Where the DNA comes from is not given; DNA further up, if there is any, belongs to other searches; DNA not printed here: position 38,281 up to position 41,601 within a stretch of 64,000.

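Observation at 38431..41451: Covalently fused double PilB/GspE secretion ATPase (1006 aa)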

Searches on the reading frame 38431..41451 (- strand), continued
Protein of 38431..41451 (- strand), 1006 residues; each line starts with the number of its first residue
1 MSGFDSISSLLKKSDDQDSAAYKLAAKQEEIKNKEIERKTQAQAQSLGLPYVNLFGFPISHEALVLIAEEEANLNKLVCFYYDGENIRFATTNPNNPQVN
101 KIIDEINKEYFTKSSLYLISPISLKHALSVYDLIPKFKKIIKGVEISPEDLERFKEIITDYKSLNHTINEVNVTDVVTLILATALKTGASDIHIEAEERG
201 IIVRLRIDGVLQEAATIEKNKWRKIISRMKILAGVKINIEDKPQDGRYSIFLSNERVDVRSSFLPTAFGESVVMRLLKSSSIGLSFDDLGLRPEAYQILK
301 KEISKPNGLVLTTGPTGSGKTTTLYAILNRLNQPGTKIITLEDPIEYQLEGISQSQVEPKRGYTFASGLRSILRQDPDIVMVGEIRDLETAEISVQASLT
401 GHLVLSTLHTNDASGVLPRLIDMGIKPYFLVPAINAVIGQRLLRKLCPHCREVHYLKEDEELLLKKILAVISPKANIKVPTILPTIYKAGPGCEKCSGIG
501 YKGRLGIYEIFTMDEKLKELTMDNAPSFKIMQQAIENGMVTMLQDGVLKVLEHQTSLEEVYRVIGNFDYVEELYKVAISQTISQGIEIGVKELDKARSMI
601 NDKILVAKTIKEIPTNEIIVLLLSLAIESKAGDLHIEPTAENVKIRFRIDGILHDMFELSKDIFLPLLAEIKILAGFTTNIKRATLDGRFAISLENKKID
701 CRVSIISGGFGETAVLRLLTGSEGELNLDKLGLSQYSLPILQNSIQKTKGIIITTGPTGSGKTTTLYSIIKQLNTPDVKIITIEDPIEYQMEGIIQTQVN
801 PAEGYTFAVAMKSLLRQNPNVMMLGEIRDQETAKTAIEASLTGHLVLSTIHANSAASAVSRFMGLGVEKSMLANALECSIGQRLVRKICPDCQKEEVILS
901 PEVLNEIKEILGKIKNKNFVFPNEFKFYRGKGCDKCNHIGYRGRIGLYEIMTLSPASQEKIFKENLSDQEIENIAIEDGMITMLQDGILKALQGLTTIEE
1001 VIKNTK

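Call 48: search_protein_families(library=pfam, proteins=[L035:17475-18683:-, L035:16986-17381:-, L035:16559-16960:-, L035:16036-16413:-, L035:19866-20282:-, L035:22068-22877:-, L035:8666-9919:+, L040:2448-3392:+, L035:13918-15039:+, L019:14149-14736:+], max_evalue=0.01)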
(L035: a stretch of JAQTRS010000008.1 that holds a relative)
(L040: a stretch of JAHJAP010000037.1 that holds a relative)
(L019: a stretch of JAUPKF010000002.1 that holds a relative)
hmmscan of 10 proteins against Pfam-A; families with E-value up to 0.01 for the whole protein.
L035:17475-18683:- (402 aa): 1 family
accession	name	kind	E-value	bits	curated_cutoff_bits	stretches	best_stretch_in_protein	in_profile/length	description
PF00482.28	T2SSF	-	2.2e-60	202.6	25.2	2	70-192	2-125/125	Type II secretion system (T2SS), protein F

L035:16986-17381:- (131 aa): 1 family
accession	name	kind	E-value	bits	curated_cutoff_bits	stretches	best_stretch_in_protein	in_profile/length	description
PF07963.17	N_methyl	-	2.6e-10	39.9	21.2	1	3-28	2-27/27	Prokaryotic N-terminal methylation motif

L035:16559-16960:- (133 aa): 1 family
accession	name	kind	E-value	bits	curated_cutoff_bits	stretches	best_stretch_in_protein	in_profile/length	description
PF07963.17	N_methyl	-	2e-10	40.2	21.2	1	3-28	2-27/27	Prokaryotic N-terminal methylation motif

L035:16036-16413:- (125 aa): 1 family
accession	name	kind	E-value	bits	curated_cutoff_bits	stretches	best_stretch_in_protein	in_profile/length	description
PF07963.17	N_methyl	-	1.4e-10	40.7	21.2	1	3-28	2-27/27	Prokaryotic N-terminal methylation motif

L035:19866-20282:- (138 aa): 1 family
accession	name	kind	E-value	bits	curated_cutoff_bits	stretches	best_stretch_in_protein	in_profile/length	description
PF00072.30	Response_reg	-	2.3e-23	82.9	30.2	1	19-132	1-110/111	Response regulator receiver domain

L035:22068-22877:- (269 aa): 1 family
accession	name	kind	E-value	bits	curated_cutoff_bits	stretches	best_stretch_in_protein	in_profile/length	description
PF04350.18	PilO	-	2.4e-06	28.2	22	1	41-109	9-80/145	Pilus assembly protein, PilO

L035:8666-9919:+ (417 aa): 1 family
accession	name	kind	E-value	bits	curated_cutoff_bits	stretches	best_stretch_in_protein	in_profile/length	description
PF00232.24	Glyco_hydro_1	-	5.6e-82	276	22.6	2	5-272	3-253/453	Glycosyl hydrolase family 1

L040:2448-3392:+ (314 aa): 1 family
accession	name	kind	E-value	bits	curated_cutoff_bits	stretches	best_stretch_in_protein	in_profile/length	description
PF01784.24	DUF34_NIF3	-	1.4e-09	38.4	23.4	1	61-299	27-245/256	Duf34/NIF3 (NGG1p interacting factor 3)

L035:13918-15039:+ (373 aa): 16 families
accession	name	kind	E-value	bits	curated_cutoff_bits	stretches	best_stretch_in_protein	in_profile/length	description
PF05496.18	RuvB_N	-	5.4e-78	260.7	27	1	55-213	1-159/159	Holliday junction DNA helicase RuvB P-loop domain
PF17864.7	AAA_lid_4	-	4.5e-28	97.3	27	1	216-289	1-74/74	RuvB AAA lid domain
PF05491.19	RuvB_C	-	1e-24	86.7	24.7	1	291-360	2-71/72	RuvB C-terminal winged helix domain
PF00004.35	AAA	-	3.4e-20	73.3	21.2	1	90-211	1-127/131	ATPase family associated with various cellular activities (AAA)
PF07728.20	AAA_5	-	4.4e-10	40.2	22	1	89-207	1-139/139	AAA domain (dynein-related subfamily)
PF06068.19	TIP49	-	1.7e-05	24.6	23.8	1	61-118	24-81/347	TIP49 P-loop domain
PF13191.12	AAA_16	-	0.00016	22.7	32.6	1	64-111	3-48/167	AAA ATPase domain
PF01078.27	Mg_chelatase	-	0.00017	21.5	20.3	0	62-107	4-42/207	Magnesium chelatase, subunit ChlI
PF00931.28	NB-ARC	-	0.00041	20.1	23.5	0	84-110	15-41/248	NB-ARC domain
PF13173.12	AAA_14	-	0.00067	20.1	27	1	90-171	5-95/129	AAA domain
PF00910.28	RNA_helicase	-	0.0012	19.7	21.5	1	90-157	1-70/105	RNA helicase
PF02367.23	TsaE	-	0.0019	18.6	26.6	1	84-119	18-53/128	Threonylcarbamoyl adenosine biosynthesis protein TsaE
PF20720.3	nSTAND3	-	0.0028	17.8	27.2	1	80-113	10-43/155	Novel STAND NTPase 3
PF00493.29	MCM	-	0.0029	17.2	23.3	0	65-169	28-152/224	MCM P-loop domain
PF13238.12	AAA_18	-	0.0037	18.1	29.4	1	90-155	1-64/128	AAA domain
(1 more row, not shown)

L019:14149-14736:+ (195 aa): 2 families
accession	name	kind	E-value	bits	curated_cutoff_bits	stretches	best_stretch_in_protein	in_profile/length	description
PF03703.20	bPH_2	-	2.9e-08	34.3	22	1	89-167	2-78/78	Bacterial PH domain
PF14470.12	bPH_3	-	6.3e-05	23.8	23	1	87-159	19-82/95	Bacterial PH domain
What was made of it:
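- On PilB/GspE extension-type ATPases: In L035 a canonical cluster lies 5 kb away, but it has its own PilB (call 48).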

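Call 62: fold_search(model_id=the predicted structure, library=pdb)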
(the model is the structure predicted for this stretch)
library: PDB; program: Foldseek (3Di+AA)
matches with E <= 10: 1468; with E <= 0.001: 96
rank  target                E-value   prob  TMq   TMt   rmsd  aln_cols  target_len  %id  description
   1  4pht_A                4.2e-38  1.00  0.24  0.54  21.7       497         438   38  ATPase GspE in complex with the cytoplasmic domain of GspL from the Vibrio vulnificus type II Secretion system (released 2014-11-26)
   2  5tsh_E                4.5e-38  1.00  0.35  0.85   3.8       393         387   45  PilB from Geobacter metallireducens bound to AMP-PNP (released 2017-05-17)
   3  4pht_C                5.8e-38  1.00  0.25  0.54  21.5       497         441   38  ATPase GspE in complex with the cytoplasmic domain of GspL from the Vibrio vulnificus type II Secretion system (released 2014-11-26)
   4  4pht_B                9.3e-38  1.00  0.25  0.54  21.6       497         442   38  ATPase GspE in complex with the cytoplasmic domain of GspL from the Vibrio vulnificus type II Secretion system (released 2014-11-26)
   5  5zfr_B                1.9e-37  1.00  0.34  0.81   4.2       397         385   44  Crystal structure of PilB, an extension ATPase motor of Type IV pilus, from Geobacter sulfurreducens (released 2018-09-19)
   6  5tsh_F                3.6e-37  1.00  0.34  0.86   3.8       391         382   45  PilB from Geobacter metallireducens bound to AMP-PNP (released 2017-05-17)
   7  5zfr_C                1.1e-36  1.00  0.31  0.73   5.9       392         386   45  Crystal structure of PilB, an extension ATPase motor of Type IV pilus, from Geobacter sulfurreducens (released 2018-09-19)
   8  5tsh_C                2.9e-36  1.00  0.35  0.88   3.3       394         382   45  PilB from Geobacter metallireducens bound to AMP-PNP (released 2017-05-17)
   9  5oiu_B                3.2e-36  1.00  0.35  0.88   3.0       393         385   41  Crystal structure of PilF type IV pilus assembly ATPase from Thermus thermophilus (released 2018-08-08)
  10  5it5_A                3.2e-36  1.00  0.35  0.88   3.5       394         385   42  Thermus thermophilus PilB core ATPase region (released 2016-10-19)
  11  5oiu_C                6.2e-36  1.00  0.33  0.77   5.0       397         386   39  Crystal structure of PilF type IV pilus assembly ATPase from Thermus thermophilus (released 2018-08-08)
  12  5tsg_B                8.5e-36  1.00  0.35  0.88   3.4       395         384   45  PilB from Geobacter metallireducens bound to ADP (released 2017-05-17)
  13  5tsh_D                9.9e-36  1.00  0.31  0.73   6.1       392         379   45  PilB from Geobacter metallireducens bound to AMP-PNP (released 2017-05-17)
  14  5zfr_A                1.0e-35  1.00  0.35  0.89   2.7       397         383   44  Crystal structure of PilB, an extension ATPase motor of Type IV pilus, from Geobacter sulfurreducens (released 2018-09-19)
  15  6olj_A                1.2e-35  1.00  0.35  0.86   3.5       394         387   46  CryoEM structure of PilB from Geobacter metallireducens: C2ccocco conformation (released 2019-11-20)
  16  5tsh_A                9.3e-35  1.00  0.34  0.88   3.4       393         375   45  PilB from Geobacter metallireducens bound to AMP-PNP (released 2017-05-17)
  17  5tsh_B                1.0e-34  1.00  0.30  0.73   6.1       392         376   45  PilB from Geobacter metallireducens bound to AMP-PNP (released 2017-05-17)
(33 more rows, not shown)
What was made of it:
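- Closest known: PilB / GspE / PilF type IV pilus and type II secretion extension ATPases. Same: Each unit has the N2D plus CTD fold (TM 0.85-0.89; call 62).
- The model's units superpose on PilB 5tsh/5zfr with TM 0.85-0.89 (call 62).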

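Call 70: find_encoding_contigs(protein=P0144, flank=6000, max_places=2)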
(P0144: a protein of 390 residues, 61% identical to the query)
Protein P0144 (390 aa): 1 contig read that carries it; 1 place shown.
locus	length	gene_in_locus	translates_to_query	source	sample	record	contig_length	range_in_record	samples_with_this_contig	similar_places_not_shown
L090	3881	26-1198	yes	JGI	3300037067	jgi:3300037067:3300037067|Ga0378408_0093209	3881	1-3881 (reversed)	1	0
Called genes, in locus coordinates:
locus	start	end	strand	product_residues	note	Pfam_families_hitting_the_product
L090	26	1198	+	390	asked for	PF00437:T2SSE, PF13401:AAA_22 (faint)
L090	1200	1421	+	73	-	-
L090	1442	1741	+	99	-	PF01997:Translin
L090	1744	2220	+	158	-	PF00149:Metallophos, PF12850:Metallophos_2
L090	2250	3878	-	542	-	PF02463:SMC_N (faint), PF13304:AAA_21 (faint), PF12399:BCA_ABC_TP_C (faint), PF00005:ABC_tran (weak)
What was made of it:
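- Tried and rejected: P0144 starts at a contig end (call 70).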
